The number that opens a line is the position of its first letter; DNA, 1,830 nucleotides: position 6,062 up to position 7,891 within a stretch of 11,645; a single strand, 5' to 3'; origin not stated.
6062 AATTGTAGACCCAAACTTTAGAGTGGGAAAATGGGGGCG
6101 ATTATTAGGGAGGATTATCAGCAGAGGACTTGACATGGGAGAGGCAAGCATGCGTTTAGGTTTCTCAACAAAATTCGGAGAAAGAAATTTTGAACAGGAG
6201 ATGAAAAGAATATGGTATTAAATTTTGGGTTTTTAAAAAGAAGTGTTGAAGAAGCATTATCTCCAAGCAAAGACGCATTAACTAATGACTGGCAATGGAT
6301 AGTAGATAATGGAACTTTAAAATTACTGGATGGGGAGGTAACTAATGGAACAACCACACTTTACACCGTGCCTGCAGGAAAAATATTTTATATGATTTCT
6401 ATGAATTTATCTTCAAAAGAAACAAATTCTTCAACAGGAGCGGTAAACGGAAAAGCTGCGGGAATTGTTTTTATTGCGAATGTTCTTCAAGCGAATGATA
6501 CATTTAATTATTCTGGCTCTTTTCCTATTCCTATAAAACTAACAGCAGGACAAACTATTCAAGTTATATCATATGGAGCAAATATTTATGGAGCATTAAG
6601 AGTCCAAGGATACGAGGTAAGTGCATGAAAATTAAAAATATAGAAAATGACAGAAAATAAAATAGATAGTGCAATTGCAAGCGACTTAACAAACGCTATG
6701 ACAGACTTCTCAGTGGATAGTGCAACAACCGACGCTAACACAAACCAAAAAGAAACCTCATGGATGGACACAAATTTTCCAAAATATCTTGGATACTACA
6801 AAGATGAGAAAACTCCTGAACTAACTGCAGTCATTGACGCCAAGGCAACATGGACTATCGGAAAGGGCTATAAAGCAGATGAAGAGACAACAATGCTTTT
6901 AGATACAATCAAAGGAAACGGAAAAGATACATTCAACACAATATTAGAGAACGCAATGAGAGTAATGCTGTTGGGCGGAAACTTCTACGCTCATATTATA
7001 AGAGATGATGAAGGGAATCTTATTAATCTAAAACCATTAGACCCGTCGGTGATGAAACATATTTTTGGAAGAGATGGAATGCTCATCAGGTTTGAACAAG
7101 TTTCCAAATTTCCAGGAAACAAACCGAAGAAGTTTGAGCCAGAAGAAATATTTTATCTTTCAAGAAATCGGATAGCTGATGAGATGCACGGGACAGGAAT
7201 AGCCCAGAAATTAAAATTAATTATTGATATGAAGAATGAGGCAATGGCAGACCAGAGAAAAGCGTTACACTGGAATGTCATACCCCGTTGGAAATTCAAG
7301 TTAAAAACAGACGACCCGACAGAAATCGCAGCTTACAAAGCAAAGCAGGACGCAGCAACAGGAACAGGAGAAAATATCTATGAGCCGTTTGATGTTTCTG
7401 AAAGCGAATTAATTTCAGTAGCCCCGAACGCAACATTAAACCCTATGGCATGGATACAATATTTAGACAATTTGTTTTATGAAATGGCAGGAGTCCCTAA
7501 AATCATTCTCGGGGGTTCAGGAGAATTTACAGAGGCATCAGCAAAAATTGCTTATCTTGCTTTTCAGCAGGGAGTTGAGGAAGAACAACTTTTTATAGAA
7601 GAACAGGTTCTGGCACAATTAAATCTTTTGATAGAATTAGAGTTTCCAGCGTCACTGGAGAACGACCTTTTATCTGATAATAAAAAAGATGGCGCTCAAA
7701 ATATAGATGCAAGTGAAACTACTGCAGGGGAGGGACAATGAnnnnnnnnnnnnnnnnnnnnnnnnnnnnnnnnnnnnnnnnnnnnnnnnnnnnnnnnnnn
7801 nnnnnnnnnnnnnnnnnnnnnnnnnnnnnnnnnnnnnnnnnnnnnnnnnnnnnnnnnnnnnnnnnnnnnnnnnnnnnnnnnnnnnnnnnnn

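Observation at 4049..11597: Head-only miniature HK97-lineage genome with no recognisable tail, replication or integration genes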

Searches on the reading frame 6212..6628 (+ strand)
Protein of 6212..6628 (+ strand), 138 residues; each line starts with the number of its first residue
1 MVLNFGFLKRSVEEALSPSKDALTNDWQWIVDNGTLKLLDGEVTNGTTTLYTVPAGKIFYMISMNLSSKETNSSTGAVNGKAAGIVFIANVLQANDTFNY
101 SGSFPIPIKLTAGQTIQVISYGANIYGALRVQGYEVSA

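Call 6: search_protein_families(library=pfam, max_evalue=0.1, proteins=[window:6212-6628:+])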
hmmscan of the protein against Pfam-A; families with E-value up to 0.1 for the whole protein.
window:6212-6628:+ (138 aa): 1 family
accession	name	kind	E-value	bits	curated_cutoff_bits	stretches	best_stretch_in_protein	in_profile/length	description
PF07653.23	SH3_2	-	0.068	13.3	21.8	0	97-120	5-29/55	Variant SH3 domain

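Call 7: search_protein_families(library=phrogs, max_evalue=0.1, proteins=[window:6212-6628:+])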
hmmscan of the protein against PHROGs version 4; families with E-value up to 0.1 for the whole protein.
window:6212-6628:+ (138 aa): 3 families
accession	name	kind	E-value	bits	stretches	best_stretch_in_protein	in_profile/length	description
phrog_8198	-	unknown function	9.2e-07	29.4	1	46-123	168-245/262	-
phrog_15750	-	unknown function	0.012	16.8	1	24-122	46-146/168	-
phrog_19884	-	unknown function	0.078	14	0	108-135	13-40/47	-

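Call 53: find_homologous_proteins(query=window:6212-6628:+, max_evalue=0.001)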
Query window:6212-6628:+ (138 aa): 6 proteins with E <= 0.001 among 30 candidates.
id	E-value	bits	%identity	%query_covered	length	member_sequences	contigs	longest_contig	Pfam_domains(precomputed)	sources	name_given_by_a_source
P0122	1.9e-83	295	100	100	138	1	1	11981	-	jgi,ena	-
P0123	8.4e-17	79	41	83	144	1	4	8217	-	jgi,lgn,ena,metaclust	metaclust:\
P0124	3.9e-15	74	38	100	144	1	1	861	-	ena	-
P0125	2.2e-9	56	40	80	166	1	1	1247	-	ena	-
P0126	5.9e-7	48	36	83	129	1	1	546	-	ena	-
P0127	1.7e-6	46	36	81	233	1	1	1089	-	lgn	-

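Call 64: predict_structure(alignment_id=A6)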
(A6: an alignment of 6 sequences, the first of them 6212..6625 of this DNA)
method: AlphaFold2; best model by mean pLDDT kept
length: 138 residues; sequences in the alignment: 6
mean_pLDDT: 81.3   pTM: 0.73
mean pLDDT of the five models: 81.3, 80.3, 80.2, 50.2, 42.4
residues with pLDDT >= 90: 71; 70-90: 42; 50-70: 3; < 50: 22
segments of 3 or more residues with pLDDT < 50: 1-22
pLDDT, mean of each block of 10 residues (from residue 1): 34 39 67 90 95 95 92 86 92 88 83 96 91 92
secondary structure, 60 per line:
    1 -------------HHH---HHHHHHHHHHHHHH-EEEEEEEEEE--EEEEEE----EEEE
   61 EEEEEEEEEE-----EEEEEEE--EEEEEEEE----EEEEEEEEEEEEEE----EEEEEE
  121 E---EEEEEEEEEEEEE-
elements in order: H20-33 E35-44 E47-52 E57-70 E76-82 E85-92 E97-110 E115-121 E125-137

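Call 67: fold_search(model_id=the predicted structure, library=pdb)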
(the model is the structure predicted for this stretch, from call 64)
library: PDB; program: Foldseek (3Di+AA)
matches with E <= 10: 1773; with E <= 0.001: 23
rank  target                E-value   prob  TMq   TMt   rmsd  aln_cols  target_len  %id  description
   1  7cz6                  7.2e-05  1.00  0.48  0.51   5.1       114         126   16  Protrusion structure of Omono River virus (released 2021-03-03)
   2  7dou_4                1.7e-04  1.00  0.50  0.54   5.5       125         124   17  Trimeric cement protein structure of Helicobacter pylori bacteriophage KHP40 (released 2021-10-27)
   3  3afg_A                1.8e-04  1.00  0.39  0.14   6.4       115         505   15  Crystal structure of ProN-Tk-SP from Thermococcus kodakaraensis (released 2010-08-04)
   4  5bkn_L                2.3e-04  1.00  0.42  0.38   5.2       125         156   13  Crystallographic structure of a cubic crystal form of STMV (84.5 degree rotation) grown from chloride (released 2021-12-15)
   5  7m3r_L                3.0e-04  1.00  0.43  0.39   5.4       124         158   12  Crystallographic Structure of the Rhombohedral Crystal Form of STMV Grown from Bromide (released 2021-12-15)
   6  3afg_B                3.7e-04  1.00  0.39  0.14   6.4       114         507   16  Crystal structure of ProN-Tk-SP from Thermococcus kodakaraensis (released 2010-08-04)
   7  7dn2_1                3.9e-04  1.00  0.48  0.52   6.0       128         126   17  Acidic stable capsid structure of Helicobacter pylori bacteriophage KHP30 (released 2021-10-27)
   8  4nia_A                4.2e-04  1.00  0.43  0.42   4.8       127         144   12  Satellite Tobacco Mosaic Virus Refined at room temperature to 1.8 A Resolution using NCS Restraints (released 2014-09-10)
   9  9i0y_a                4.9e-04  1.00  0.29  0.33   7.5       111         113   11  Recombinant Ena2A fibers (released 2025-03-12)
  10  7m54_I                5.4e-04  1.00  0.43  0.40   5.4       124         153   12  Crystallographic structure of a cubic crystal form of STMV grown from bromide (released 2021-12-15)
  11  3x0t_A                5.4e-04  1.00  0.38  0.45   5.9       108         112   12  Crystal structure of PirA (released 2015-08-26)
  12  9i0y_0                5.7e-04  1.00  0.29  0.33   7.5       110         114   11  Recombinant Ena2A fibers (released 2025-03-12)
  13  9rkv_N                6.0e-04  1.00  0.35  0.11  16.7       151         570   16  Agrobacterium phage 7-7-1 tail fibers (released 2025-12-10)
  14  7m54_E                6.4e-04  1.00  0.43  0.40   5.2       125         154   12  Crystallographic structure of a cubic crystal form of STMV grown from bromide (released 2021-12-15)
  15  5bkq_B                6.4e-04  1.00  0.40  0.38   5.3       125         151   12  Crystallographic structure of a cubic form of STMV grown from nitrate (released 2021-12-15)
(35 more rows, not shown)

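Call 72: fold_search(model_id=the predicted structure, library=viral)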
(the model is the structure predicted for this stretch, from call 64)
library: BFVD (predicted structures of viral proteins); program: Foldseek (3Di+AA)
matches with E <= 10: 1894; with E <= 0.001: 244
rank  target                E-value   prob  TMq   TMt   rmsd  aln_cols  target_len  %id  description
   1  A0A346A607            4.5e-07  1.00  0.55  0.40   9.7       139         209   19  (no name in the UniProt tables at hand)
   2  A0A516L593            6.9e-07  1.00  0.52  0.58   6.0       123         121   16  (no name in the UniProt tables at hand)
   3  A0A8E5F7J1            3.2e-06  1.00  0.50  0.57   3.8       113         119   21  (no name in the UniProt tables at hand)
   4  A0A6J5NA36            5.2e-06  1.00  0.49  0.55   4.1       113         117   16  Uncharacterized protein [uncultured Caudovirales phage]
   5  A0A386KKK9            6.1e-06  1.00  0.53  0.39   3.3       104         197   15  Uncharacterized protein [Microbacterium phage Burro]
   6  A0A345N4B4            6.4e-06  1.00  0.46  0.50   5.0       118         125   21  (no name in the UniProt tables at hand)
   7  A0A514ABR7            6.8e-06  1.00  0.44  0.42   5.5       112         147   18  (no name in the UniProt tables at hand)
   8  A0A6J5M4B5            7.1e-06  1.00  0.62  0.62   2.6       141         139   15  Uncharacterized protein [uncultured Caudovirales phage]
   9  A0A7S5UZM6            1.3e-05  1.00  0.53  0.61   3.6       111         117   21  (no name in the UniProt tables at hand)
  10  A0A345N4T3            1.3e-05  1.00  0.54  0.44  13.8       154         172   12  (no name in the UniProt tables at hand)
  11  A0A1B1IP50            1.5e-05  1.00  0.54  0.66   4.0       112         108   12  (no name in the UniProt tables at hand)
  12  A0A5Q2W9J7            1.5e-05  1.00  0.57  0.26  10.3       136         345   13  (no name in the UniProt tables at hand)
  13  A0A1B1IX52            1.6e-05  1.00  0.48  0.55   6.9       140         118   15  (no name in the UniProt tables at hand)
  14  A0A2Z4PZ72            1.6e-05  1.00  0.38  0.30   7.1       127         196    9  (no name in the UniProt tables at hand)
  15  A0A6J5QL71            1.7e-05  1.00  0.47  0.48   4.5       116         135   22  Uncharacterized protein [uncultured Caudovirales phage]
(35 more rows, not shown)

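Call 95: search_protein_families(library=ncbifam, max_evalue=0.1, proteins=[window:6212-6628:+])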
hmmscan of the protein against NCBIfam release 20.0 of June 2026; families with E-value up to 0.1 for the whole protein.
window:6212-6628:+ (138 aa): 0 families

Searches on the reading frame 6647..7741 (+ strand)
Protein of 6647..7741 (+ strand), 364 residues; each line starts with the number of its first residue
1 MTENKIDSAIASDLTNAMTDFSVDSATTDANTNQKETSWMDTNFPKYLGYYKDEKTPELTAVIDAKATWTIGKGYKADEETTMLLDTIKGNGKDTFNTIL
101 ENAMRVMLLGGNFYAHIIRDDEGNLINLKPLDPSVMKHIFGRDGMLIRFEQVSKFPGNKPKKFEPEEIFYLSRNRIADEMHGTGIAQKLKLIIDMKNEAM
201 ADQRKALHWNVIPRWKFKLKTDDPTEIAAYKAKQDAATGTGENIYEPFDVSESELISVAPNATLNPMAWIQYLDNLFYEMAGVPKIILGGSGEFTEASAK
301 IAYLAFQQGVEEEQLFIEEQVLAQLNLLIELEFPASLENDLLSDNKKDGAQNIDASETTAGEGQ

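Call 6: search_protein_families(library=pfam, max_evalue=0.1, proteins=[window:6647-7741:+])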
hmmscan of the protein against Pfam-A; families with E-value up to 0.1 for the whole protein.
window:6647-7741:+ (364 aa): 1 family
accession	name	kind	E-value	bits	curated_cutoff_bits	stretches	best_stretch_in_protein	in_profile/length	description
PF04860.17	Phage_portal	-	2e-10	40.8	39.1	1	87-229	40-177/321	Phage portal protein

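Call 7: search_protein_families(library=phrogs, max_evalue=0.1, proteins=[window:6647-7741:+])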
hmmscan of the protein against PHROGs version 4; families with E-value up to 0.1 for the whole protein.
window:6647-7741:+ (364 aa): 4 families
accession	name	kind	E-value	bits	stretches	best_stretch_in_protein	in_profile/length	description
phrog_12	-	head and packaging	1.4e-13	51.7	1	73-307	123-346/646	portal protein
phrog_9232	-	head and packaging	7.8e-11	42.5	1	115-332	146-375/502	portal protein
phrog_2662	-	head and packaging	7e-10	39.1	1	91-207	113-230/717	portal protein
phrog_19480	-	head and packaging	0.052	12.7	1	254-312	309-367/737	head morphogenesis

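Call 65: search_dna_similar(query=window:6647-7741:+, collection=phages, mode=protein, max_evalue=0.001, max_rows=15)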
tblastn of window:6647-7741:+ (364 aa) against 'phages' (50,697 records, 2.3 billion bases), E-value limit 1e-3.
No match.

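Call 95: search_protein_families(library=ncbifam, max_evalue=0.1, proteins=[window:6647-7741:+])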
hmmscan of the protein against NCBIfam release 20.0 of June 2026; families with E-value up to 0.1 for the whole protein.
window:6647-7741:+ (364 aa): 2 families
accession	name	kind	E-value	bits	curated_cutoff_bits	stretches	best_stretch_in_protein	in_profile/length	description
TIGR01537.1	portal_HK97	equivalog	1.3e-07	31.1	112.05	1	67-234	26-195/343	phage portal protein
TIGR01540.1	portal_PBSX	equivalog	0.00015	21.1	166.05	1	56-182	18-149/320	phage portal protein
